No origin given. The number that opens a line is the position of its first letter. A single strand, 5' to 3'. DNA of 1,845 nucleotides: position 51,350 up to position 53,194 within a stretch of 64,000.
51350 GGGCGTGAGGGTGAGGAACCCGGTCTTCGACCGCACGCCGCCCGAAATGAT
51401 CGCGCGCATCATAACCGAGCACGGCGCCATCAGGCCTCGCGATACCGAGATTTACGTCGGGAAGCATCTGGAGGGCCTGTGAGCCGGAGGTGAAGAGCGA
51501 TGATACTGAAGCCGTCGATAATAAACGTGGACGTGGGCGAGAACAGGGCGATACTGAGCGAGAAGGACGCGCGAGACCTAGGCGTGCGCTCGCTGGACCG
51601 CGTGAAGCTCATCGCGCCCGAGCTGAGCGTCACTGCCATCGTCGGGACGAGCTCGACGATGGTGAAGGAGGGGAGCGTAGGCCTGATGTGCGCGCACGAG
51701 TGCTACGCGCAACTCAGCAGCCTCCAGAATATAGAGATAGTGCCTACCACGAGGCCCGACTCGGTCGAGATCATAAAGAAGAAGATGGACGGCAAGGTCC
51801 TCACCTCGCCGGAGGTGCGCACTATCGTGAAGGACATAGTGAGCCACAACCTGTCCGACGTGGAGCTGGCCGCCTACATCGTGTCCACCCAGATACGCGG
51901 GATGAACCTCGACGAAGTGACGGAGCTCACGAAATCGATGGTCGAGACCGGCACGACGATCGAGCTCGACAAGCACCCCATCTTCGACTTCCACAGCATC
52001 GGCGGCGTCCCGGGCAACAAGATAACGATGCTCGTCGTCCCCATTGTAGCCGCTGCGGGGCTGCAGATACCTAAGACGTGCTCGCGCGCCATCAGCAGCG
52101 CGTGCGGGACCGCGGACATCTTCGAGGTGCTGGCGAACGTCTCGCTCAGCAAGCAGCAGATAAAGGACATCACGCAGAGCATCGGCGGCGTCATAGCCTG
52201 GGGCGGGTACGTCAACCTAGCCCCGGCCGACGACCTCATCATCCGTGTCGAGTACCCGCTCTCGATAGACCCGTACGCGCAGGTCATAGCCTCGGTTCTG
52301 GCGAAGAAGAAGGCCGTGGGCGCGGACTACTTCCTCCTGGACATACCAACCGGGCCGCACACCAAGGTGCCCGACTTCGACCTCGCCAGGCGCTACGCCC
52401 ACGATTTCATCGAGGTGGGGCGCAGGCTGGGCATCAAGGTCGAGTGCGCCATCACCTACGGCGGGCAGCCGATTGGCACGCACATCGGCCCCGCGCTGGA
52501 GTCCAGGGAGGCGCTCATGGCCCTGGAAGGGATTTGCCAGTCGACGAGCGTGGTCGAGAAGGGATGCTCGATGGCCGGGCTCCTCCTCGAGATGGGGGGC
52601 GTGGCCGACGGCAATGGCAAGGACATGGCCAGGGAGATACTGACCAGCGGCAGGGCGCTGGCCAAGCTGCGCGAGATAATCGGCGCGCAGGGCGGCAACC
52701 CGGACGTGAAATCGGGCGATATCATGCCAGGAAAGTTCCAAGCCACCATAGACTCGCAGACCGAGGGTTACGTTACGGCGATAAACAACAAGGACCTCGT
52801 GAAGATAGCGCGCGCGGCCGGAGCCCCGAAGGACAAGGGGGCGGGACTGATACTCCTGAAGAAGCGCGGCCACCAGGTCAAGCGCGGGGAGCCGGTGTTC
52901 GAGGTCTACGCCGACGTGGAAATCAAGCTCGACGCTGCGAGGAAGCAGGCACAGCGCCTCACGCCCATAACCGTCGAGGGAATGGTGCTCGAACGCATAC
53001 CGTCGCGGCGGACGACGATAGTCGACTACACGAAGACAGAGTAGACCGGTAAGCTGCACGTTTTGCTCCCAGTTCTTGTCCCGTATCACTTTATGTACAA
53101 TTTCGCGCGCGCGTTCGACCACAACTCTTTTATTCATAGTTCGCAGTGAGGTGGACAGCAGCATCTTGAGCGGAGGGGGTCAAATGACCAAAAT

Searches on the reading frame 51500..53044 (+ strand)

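Call 11: search_protein_families(library=pfam, proteins=[window:51500-53044:+], max_evalue=0.001)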
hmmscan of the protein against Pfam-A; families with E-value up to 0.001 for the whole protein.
window:51500-53044:+ (514 aa): 4 families
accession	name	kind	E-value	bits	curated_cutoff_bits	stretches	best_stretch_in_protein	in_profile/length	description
PF02885.22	Glycos_trans_3N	-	1e-15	57.6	26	1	90-151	2-63/63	Glycosyl transferase family, helical bundle domain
PF07831.19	PYNP_C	-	1.3e-12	47.6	27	1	424-488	1-72/75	Pyrimidine nucleoside phosphorylase C-terminal domain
PF00591.27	Glycos_transf_3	-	7.5e-12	45.9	27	1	160-386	3-252/253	Glycosyl transferase family, a/b domain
PF10011.15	DUF2254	-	0.00034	19.9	28.8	1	406-481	186-253/368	Predicted membrane protein (DUF2254)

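Call 71: search_protein_families(library=ncbifam, proteins=[window:51500-53044:+], max_evalue=0.00001)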
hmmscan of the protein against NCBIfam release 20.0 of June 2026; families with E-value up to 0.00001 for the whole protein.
window:51500-53044:+ (514 aa): 10 families
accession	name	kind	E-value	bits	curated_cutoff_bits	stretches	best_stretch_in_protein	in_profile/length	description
TIGR03327.1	AMP_phos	equivalog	1.8e-204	680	535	1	3-500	2-500/500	AMP phosphorylase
TIGR02645.1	ARCH_P_rylase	hypoth_equivalog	2.6e-180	600.1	434.6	1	6-494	4-493/493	putative thymidine phosphorylase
NF003338.0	PRK04350.1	subfamily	1.7e-173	577.6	434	1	3-499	3-501/502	thymidine phosphorylase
TIGR02644.1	Y_phosphoryl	subfamily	3e-65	220.6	409.05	1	89-486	2-412/417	pyrimidine-nucleoside phosphorylase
NF004490.0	PRK05820.1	equivalog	8.4e-64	215.8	269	1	87-491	4-423/439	thymidine phosphorylase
NF004747.0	PRK06078.1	equivalog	4.7e-52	177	559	1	89-483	4-411/434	pyrimidine-nucleoside phosphorylase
TIGR02643.1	T_phosphoryl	equivalog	1.3e-47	162.7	570.7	1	90-489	5-421/437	thymidine phosphorylase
TIGR01245.1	trpD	equivalog_domain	4.7e-19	68.9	199.05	1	93-222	2-135/330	anthranilate phosphoribosyltransferase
NF011201.0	PRK14607.1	equivalog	1.7e-16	60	670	1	84-228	191-338/534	bifunctional anthranilate synthase component II/anthranilate phosphoribosyltransferase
NF007073.0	PRK09522.1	equivalog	4.1e-08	32.6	738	1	90-211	202-325/531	bifunctional anthranilate synthase glutamate amidotransferase component TrpG/anthranilate phosphoribosyltransferase TrpD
